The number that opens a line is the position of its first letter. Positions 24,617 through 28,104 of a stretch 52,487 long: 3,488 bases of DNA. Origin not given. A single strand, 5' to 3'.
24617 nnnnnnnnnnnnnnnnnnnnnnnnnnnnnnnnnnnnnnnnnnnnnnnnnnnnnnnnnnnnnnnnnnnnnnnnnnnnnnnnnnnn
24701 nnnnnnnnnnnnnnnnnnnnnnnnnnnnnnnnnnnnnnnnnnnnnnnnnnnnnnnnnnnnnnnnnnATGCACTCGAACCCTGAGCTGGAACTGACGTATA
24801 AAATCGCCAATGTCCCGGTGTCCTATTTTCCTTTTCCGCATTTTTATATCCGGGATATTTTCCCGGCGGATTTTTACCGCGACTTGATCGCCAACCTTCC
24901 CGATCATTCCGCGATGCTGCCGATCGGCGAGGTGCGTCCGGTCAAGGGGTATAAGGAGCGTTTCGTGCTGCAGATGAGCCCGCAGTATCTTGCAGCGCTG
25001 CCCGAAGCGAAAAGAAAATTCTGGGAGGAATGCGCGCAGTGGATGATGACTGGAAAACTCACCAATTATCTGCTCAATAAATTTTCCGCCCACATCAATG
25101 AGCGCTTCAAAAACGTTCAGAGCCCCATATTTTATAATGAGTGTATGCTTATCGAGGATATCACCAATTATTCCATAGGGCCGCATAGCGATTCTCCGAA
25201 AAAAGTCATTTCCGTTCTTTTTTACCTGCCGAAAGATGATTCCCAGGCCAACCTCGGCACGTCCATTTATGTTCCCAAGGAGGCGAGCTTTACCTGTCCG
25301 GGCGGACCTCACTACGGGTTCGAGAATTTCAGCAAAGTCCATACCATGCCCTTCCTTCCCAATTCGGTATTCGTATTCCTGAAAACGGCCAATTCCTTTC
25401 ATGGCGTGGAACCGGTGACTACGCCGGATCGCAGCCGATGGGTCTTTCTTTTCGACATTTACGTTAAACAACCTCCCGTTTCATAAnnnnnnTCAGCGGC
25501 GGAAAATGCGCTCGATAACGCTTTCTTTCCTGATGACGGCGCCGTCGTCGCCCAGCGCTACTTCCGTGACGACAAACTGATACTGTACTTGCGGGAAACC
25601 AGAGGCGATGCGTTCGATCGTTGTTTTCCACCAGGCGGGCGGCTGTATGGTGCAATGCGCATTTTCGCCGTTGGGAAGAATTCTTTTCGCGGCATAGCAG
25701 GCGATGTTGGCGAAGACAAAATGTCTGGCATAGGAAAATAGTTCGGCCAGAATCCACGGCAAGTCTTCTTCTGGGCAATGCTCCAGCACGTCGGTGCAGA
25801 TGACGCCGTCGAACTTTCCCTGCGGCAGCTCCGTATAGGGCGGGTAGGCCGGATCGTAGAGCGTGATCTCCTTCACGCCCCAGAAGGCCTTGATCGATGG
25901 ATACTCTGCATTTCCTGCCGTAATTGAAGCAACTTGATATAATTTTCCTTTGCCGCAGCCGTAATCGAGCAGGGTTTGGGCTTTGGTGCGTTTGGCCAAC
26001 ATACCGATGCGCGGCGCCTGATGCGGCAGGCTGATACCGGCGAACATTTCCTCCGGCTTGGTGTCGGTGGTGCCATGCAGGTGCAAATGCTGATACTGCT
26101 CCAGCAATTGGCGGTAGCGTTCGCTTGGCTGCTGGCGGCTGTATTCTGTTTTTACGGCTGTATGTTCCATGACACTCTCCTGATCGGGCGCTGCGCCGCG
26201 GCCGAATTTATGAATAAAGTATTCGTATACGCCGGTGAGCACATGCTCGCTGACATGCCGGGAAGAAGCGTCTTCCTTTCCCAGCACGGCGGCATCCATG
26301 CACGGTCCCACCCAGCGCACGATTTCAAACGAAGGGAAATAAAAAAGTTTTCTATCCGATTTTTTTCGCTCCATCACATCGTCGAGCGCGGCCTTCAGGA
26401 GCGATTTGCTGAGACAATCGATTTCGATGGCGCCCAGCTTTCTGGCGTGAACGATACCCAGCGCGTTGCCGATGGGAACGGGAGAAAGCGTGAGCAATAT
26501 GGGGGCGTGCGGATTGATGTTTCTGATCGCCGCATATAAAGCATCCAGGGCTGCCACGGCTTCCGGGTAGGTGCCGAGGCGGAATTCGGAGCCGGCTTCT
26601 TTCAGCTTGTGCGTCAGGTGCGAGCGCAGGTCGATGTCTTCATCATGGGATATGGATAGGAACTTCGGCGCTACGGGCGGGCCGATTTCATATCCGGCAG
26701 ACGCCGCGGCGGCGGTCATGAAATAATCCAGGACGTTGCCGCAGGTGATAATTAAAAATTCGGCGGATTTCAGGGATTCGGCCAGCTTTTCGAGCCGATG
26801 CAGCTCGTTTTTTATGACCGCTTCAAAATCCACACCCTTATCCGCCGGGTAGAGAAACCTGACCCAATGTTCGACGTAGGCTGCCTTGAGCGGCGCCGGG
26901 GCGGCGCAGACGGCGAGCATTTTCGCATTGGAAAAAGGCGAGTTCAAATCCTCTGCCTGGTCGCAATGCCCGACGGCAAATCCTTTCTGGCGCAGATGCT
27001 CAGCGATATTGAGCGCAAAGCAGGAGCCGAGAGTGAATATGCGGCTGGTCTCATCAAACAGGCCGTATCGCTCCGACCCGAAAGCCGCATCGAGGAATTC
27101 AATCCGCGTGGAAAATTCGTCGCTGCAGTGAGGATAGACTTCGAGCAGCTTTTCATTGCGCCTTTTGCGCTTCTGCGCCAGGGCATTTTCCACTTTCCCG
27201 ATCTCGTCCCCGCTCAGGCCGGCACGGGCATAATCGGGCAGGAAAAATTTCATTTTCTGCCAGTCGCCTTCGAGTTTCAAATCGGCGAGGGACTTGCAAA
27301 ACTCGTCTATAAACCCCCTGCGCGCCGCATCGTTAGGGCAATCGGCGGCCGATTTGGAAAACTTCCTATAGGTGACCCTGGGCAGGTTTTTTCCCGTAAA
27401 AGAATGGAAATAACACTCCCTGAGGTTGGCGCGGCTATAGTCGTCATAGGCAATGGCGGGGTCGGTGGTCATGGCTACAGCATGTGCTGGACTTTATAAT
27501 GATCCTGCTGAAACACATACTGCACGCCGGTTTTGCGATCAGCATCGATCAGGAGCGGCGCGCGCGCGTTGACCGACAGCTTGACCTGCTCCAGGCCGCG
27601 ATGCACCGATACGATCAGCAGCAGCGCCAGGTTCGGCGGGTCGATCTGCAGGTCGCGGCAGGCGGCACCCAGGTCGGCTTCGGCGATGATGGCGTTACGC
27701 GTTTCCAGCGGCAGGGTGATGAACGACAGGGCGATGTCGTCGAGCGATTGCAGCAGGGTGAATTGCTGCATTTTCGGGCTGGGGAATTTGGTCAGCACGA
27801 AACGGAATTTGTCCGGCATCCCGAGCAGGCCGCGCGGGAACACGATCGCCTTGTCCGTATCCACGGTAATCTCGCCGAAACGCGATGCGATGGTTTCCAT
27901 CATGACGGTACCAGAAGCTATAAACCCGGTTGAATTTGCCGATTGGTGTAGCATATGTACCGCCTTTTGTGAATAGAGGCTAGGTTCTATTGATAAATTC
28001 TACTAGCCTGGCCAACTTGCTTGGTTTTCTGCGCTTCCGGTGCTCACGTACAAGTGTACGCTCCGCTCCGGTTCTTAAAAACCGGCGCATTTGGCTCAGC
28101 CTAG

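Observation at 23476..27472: Two paralogous GSCFA-family proteins sharing an unrecognised ~130-aa N-terminal module in a flagellar locus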

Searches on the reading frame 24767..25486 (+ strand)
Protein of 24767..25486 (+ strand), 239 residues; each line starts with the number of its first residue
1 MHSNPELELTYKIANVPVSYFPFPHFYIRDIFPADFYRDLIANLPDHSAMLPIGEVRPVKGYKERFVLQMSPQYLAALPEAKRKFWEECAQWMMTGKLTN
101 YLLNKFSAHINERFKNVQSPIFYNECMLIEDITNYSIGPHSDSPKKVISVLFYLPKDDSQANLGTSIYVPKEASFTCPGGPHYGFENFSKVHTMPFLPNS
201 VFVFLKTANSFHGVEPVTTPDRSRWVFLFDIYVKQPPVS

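Call 3: search_protein_families(library=pfam, proteins=[window:24767-25486:+], max_evalue=0.01)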
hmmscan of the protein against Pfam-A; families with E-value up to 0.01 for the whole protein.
window:24767-25486:+ (239 aa): 1 family
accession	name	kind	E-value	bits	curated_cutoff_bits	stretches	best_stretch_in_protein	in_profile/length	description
PF13640.12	2OG-FeII_Oxy_3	-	0.00012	23.4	27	1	135-227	10-93/98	2OG-Fe(II) oxygenase superfamily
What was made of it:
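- On 2OG-Fe(II) oxygenase (partner gene 24767-25486): Pfam PF13640 scores only 23.4 bits against a cut-off of 27 (call 3).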

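Call 7: search_protein_families(library=ncbifam, proteins=[window:24767-25486:+], max_evalue=0.001)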
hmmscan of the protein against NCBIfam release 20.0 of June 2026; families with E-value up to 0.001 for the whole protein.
window:24767-25486:+ (239 aa): 0 families

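Call 36: search_protein_families(library=pfam, proteins=[window:24767-25486:+], max_evalue=10)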
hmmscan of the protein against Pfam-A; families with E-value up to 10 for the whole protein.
window:24767-25486:+ (239 aa): 3 families
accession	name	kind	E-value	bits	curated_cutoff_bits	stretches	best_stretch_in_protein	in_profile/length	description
PF13640.12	2OG-FeII_Oxy_3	-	0.00012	23.4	27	1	135-227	10-93/98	2OG-Fe(II) oxygenase superfamily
PF14304.11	CSTF_C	-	0.11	12.7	24.3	1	67-84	12-29/41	Transcription termination and cleavage factor C-terminal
PF14377.11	UBM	-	0.25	11.3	23.3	1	67-80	6-19/35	Ubiquitin binding region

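Call 39: search_solved_structures(query=A3, max_evalue=10, show_alignments=3)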
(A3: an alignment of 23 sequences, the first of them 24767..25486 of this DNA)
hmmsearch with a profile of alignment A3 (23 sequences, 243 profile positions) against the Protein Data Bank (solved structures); distinct sequences matched with E-value up to 10: 4.
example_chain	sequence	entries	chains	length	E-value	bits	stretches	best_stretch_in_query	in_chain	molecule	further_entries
9blq_A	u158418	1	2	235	2.7e-06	30.2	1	127-233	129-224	Putative hydroxylase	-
9ei6_A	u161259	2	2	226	1.4e-05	27.8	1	12-158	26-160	Prolyl 4-hydroxylase alpha subunit domain-containing protein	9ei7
4nhx_A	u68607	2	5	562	0.035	16.7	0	18-56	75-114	2-oxoglutarate and iron-dependent oxygenase domain-containing protein 1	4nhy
7nwg_a2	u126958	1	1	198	0.2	14.2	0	32-70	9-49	ribosomal protein eS25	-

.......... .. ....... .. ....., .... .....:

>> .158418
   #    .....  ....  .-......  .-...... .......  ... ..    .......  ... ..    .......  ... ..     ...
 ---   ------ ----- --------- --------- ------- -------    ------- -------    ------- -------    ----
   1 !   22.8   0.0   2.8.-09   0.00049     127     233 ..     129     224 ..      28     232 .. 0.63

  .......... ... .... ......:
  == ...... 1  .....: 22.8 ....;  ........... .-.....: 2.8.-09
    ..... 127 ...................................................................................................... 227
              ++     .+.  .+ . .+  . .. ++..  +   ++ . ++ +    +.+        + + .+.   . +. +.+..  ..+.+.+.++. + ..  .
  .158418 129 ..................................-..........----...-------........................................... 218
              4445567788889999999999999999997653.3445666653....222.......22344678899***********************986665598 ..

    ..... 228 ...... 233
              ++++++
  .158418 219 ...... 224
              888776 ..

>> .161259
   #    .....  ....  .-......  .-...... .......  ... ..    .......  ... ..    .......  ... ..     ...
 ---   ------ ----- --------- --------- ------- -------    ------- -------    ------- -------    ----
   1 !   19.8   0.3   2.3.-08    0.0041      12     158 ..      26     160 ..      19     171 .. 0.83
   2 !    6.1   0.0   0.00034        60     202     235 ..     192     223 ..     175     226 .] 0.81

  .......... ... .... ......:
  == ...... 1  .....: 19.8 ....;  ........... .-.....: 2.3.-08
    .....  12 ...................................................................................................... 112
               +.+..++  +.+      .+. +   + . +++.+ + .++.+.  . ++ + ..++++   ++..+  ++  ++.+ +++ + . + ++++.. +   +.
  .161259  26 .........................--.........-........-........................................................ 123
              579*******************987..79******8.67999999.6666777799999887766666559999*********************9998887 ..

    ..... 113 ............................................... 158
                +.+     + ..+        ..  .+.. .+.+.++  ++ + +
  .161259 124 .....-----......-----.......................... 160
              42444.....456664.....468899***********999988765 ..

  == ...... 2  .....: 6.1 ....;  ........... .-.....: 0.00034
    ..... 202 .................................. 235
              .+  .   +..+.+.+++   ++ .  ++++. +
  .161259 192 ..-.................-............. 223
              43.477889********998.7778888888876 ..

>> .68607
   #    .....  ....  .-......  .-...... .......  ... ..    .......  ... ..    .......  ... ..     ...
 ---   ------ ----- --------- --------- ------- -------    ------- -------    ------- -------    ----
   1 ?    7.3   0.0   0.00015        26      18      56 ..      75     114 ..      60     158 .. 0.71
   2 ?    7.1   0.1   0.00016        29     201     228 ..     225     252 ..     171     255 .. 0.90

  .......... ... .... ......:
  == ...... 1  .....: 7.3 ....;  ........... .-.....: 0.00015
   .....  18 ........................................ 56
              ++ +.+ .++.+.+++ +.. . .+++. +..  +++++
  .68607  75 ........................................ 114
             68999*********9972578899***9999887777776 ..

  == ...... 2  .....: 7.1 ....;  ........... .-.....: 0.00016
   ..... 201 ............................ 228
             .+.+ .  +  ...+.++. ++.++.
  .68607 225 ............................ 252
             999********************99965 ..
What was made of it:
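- On 2OG-Fe(II) oxygenase (partner gene 24767-25486): PDB profile hits 9blq at 2.7e-6 and 9ei6 (P4H-like) at 1.4e-5 (call 39).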

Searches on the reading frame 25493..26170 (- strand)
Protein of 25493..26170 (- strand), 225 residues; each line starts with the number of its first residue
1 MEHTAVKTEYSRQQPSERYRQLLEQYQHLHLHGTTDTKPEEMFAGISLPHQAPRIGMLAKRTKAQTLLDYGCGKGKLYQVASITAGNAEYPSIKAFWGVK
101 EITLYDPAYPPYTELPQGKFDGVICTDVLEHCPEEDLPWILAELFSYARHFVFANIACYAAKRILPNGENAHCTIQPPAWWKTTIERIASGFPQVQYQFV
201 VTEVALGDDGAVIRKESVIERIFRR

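Call 36: search_protein_families(library=pfam, proteins=[window:25493-26170:-], max_evalue=10)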
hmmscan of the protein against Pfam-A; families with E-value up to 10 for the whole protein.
window:25493-26170:- (225 aa): 5 families
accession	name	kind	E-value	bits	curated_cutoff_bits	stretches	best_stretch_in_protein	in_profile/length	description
PF13489.12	Methyltransf_23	-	1.2e-07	32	27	1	58-153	17-116/164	Methyltransferase domain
PF13649.12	Methyltransf_25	-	0.00028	22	27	1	114-146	59-91/97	Methyltransferase domain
PF13847.12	Methyltransf_31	-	0.0013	18.8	27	1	63-89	3-30/145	Methyltransferase domain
PF08241.18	Methyltransf_11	-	0.0026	18.8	21.2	1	68-144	1-83/95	Methyltransferase domain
PF08242.18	Methyltransf_12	-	0.011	16.9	30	1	114-145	60-89/98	Methyltransferase domain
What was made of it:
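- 25496..26152 (-): C-terminal class I SAM methyltransferase domain (aa 441-659; DYGCGKG motif). Methyltransf_23 at 32 bits against a cut-off of 27 (call 36).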

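Call 72: find_homologous_proteins(query=window:25496-26152:-, max_evalue=0.00001)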
Query window:25496-26152:- (219 aa): 2671 proteins with E <= 0.00001 among 2765 candidates; the best 120 are listed.
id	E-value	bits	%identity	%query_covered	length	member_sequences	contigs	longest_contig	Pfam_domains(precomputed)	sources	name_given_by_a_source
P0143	3.9e-87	309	60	100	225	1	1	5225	PF13489.13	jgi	jgi:hypothetical protein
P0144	8.4e-87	308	62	98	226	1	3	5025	PF13489.13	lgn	-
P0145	8.5e-85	302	64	100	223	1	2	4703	-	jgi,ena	jgi:hypothetical protein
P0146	9.7e-82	292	58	98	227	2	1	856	-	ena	-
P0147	2.1e-74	268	54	98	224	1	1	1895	PF13489.13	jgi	-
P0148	5.9e-74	266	58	89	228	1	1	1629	PF13489.13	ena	-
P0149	1.2e-73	265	55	96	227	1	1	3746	PF13489.13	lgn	-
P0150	1.3e-73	265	58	91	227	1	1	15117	PF13489.13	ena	-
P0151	2.2e-73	264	56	92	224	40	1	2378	PF13489.13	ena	-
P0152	3.1e-73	264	60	88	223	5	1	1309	-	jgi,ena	-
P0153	4.5e-73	263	59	88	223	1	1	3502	PF13489.13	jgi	jgi:hypothetical protein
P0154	6.4e-73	263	58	88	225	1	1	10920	-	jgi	jgi:hypothetical protein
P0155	6.8e-73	263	52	98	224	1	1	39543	PF13489.13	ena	-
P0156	9.5e-73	262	59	87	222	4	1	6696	-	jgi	jgi:hypothetical protein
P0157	1.2e-72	262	53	100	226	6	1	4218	-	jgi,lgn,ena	-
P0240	1.2e-68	249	54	90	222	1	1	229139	-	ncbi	-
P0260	5.7e-68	247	52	98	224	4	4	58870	-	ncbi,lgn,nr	ncbi:MAG: class I SAM-dependent methyltransferase [Gammaproteobacteria bacterium]|nr:MAG: class I SA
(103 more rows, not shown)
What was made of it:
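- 25496..26152 (-): More than 2600 stand-alone ~220-aa homologs at 50-64% identity (call 72).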

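Call 73: find_encoding_contigs(protein=P0240, flank=8000, max_places=1)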
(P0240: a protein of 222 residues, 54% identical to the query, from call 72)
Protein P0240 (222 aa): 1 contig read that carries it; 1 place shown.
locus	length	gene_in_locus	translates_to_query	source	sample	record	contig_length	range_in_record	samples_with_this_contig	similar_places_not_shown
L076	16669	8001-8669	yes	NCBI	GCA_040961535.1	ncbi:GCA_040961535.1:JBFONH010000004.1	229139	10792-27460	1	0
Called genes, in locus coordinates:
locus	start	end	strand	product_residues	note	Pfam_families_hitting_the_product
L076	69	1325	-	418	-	PF00579:tRNA-synt_1b, PF01479:S4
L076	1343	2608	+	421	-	PF19425:Csd3_N2, PF01551:Peptidase_M23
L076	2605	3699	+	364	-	PF03702:AnmK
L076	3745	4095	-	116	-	PF01521:Fe-S_biosyn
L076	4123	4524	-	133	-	PF04519:Bactofilin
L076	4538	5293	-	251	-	PF20567:DUF6776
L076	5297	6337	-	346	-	PF01118:Semialdhyde_dh, PF22698:Semialdhyde_dhC_1, PF02774:Semialdhyde_dhC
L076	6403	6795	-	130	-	PF00380:Ribosomal_S9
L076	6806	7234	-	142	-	PF00572:Ribosomal_L13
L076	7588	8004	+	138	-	PF02566:OsmC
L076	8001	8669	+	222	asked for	-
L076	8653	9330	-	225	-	-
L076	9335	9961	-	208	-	PF03232:COQ7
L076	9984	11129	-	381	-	PF13173:AAA_14, PF13635:DUF4143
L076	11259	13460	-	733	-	PF14559:TPR_19 (weak), PF13424:TPR_12 (weak), PF13432:TPR_16, PF07719:TPR_2 (weak), PF08241:Methyltransf_11, PF08242:Methyltransf_12, PF13649:Methyltransf_25, PF13847:Methyltransf_31, +17 more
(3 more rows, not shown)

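Call 74: find_encoding_contigs(protein=P0260, flank=8000, max_places=1)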
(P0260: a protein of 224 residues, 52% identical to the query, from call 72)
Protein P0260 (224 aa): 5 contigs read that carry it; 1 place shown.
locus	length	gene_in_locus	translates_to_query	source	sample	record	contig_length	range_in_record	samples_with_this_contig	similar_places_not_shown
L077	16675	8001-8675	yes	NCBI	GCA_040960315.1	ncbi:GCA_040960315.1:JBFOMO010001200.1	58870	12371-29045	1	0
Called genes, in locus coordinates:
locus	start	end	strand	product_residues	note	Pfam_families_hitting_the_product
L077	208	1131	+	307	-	PF02754:CCG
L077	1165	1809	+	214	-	PF03232:COQ7, PF02915:Rubrerythrin (weak)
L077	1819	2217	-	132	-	PF00903:Glyoxalase, PF12681:Glyoxalase_2 (weak), PF18029:Glyoxalase_6 (weak)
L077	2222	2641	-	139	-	PF02566:OsmC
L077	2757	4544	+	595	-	PF12895:ANAPC3, PF23914:TPR_CcmH_CycH, PF00515:TPR_1, PF13424:TPR_12, PF13432:TPR_16, PF13414:TPR_11, PF00515:TPR_1, PF13414:TPR_11, +45 more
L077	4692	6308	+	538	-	PF13432:TPR_16, PF13414:TPR_11, PF13432:TPR_16, PF00515:TPR_1, PF13424:TPR_12, PF13414:TPR_11, PF13432:TPR_16, PF00515:TPR_1, +41 more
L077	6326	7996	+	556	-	PF13414:TPR_11, PF13424:TPR_12, PF13414:TPR_11, PF13432:TPR_16, PF00515:TPR_1, PF07719:TPR_2, PF13414:TPR_11, PF13432:TPR_16, +23 more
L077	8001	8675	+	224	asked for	-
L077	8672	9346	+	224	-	PF01501:Glyco_transf_8 (faint)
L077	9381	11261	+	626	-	PF13432:TPR_16, PF00515:TPR_1, PF13432:TPR_16, PF13414:TPR_11, PF14559:TPR_19, PF13432:TPR_16, PF00515:TPR_1, PF13424:TPR_12, +40 more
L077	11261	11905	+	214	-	-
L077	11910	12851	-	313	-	PF05050:Methyltransf_21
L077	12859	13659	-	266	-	PF00218:IGPS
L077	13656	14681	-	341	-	PF02885:Glycos_trans_3N, PF00591:Glycos_transf_3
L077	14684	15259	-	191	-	PF00117:GATase, PF07722:Peptidase_C26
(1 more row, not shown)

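Call 75: find_encoding_contigs(protein=P0155, flank=8000, max_places=1)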
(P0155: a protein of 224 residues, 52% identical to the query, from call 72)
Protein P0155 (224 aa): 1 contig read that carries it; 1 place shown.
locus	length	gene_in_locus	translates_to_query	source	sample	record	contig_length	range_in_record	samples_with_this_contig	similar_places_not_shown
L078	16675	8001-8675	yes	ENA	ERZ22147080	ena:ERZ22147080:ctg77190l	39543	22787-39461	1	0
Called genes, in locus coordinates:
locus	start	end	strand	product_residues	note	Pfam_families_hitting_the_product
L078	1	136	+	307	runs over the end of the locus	PF25919:BSH_CusB (faint), PF25917:BSH_RND (faint), PF25885:HH_EMRA (weak)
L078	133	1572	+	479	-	PF02321:OEP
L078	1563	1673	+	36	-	-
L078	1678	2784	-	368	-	PF00550:PP-binding (weak)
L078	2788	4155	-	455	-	PF00202:Aminotran_3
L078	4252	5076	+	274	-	PF01738:DLH (faint), PF00561:Abhydrolase_1 (weak), PF12146:Hydrolase_4, PF12697:Abhydrolase_6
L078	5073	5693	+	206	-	PF12710:HAD (weak)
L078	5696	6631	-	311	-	-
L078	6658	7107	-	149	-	-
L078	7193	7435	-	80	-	PF12441:CopG_antitoxin (weak)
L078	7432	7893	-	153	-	PF19502:DUF6036 (faint)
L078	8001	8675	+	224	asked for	PF13489:Methyltransf_23 (weak)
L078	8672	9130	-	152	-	PF06114:Peptidase_M78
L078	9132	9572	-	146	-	-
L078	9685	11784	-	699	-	-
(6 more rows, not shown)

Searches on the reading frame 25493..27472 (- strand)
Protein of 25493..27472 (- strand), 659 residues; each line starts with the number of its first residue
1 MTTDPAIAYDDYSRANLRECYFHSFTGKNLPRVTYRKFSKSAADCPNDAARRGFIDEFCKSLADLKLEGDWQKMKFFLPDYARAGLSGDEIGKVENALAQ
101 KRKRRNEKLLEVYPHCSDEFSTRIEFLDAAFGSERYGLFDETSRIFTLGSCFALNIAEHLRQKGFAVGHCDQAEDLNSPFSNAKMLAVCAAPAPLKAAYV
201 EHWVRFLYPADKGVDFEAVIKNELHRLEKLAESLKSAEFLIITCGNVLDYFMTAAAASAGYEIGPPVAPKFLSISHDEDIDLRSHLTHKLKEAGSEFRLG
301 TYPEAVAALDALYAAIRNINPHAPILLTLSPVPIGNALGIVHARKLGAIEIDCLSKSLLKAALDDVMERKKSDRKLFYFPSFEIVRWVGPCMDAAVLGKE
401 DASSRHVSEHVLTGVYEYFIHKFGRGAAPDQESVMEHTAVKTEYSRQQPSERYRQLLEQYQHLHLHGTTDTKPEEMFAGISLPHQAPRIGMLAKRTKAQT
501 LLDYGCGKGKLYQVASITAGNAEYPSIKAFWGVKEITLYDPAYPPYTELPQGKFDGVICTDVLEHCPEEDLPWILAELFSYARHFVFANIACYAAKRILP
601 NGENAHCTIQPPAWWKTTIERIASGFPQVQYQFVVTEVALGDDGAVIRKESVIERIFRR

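Call 3: search_protein_families(library=pfam, proteins=[window:25493-27472:-], max_evalue=0.01)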
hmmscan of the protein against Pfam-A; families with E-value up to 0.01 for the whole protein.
window:25493-27472:- (659 aa): 3 families
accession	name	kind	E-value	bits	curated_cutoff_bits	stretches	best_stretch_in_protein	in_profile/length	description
PF08885.17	GSCFA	-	4.3e-25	89.2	25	1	144-397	1-218/237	GSCFA family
PF13489.12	Methyltransf_23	-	5.3e-07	29.9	27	1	492-586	17-115/164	Methyltransferase domain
PF13649.12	Methyltransf_25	-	0.0016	19.5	27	0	548-580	59-91/97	Methyltransferase domain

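Call 7: search_protein_families(library=ncbifam, proteins=[window:25493-27472:-], max_evalue=0.001)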
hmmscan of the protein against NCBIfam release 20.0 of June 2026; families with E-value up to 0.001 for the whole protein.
window:25493-27472:- (659 aa): 1 family
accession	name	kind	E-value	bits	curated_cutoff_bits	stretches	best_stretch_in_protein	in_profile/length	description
TIGR02021.1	BchM-ChlM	equivalog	0.00012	21.6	158.9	0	551-591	116-156/218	magnesium protoporphyrin IX methyltransferase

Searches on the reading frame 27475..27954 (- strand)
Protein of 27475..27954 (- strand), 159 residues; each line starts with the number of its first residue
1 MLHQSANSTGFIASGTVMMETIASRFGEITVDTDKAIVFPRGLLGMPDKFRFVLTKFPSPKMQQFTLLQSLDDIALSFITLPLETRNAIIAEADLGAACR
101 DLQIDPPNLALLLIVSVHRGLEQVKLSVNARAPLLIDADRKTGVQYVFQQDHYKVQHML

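Call 3: search_protein_families(library=pfam, proteins=[window:27475-27954:-], max_evalue=0.01)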
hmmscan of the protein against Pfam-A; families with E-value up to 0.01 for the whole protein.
window:27475-27954:- (159 aa): 1 family
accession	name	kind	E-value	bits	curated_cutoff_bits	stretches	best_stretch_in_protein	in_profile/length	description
PF02623.20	FliW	-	1.7e-15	57.3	25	1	37-159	1-122/122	FliW protein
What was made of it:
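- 27475..27954 (-): fliW, immediately upstream of GSCFA-2 in the same direction. PF02623, E = 1.7e-15 (call 3)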

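Call 7: search_protein_families(library=ncbifam, proteins=[window:27475-27954:-], max_evalue=0.001)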
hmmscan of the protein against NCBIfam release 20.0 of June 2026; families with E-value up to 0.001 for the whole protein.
window:27475-27954:- (159 aa): 6 families
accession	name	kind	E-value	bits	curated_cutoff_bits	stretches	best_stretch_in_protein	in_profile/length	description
NF009799.0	PRK13285.2-2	equivalog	1.5e-17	63.6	165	1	19-158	1-136/150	flagellar assembly protein FliW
NF009801.0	PRK13285.2-4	equivalog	2.2e-16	59.7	223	1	19-158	1-136/152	flagellar assembly protein FliW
NF009798.0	PRK13285.2-1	equivalog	2.7e-15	56.5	208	1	24-159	6-139/159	flagellar assembly protein FliW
NF009793.2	PRK13285.1-1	equivalog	3e-14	52.8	130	1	27-158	1-130/132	flagellar assembly protein FliW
NF009792.0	PRK13284.1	equivalog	3.5e-14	52.9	171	1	23-153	5-138/146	flagellar assembly protein FliW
NF009800.0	PRK13285.2-3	equivalog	6.2e-09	35.9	226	1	20-158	2-136/149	flagellar assembly protein FliW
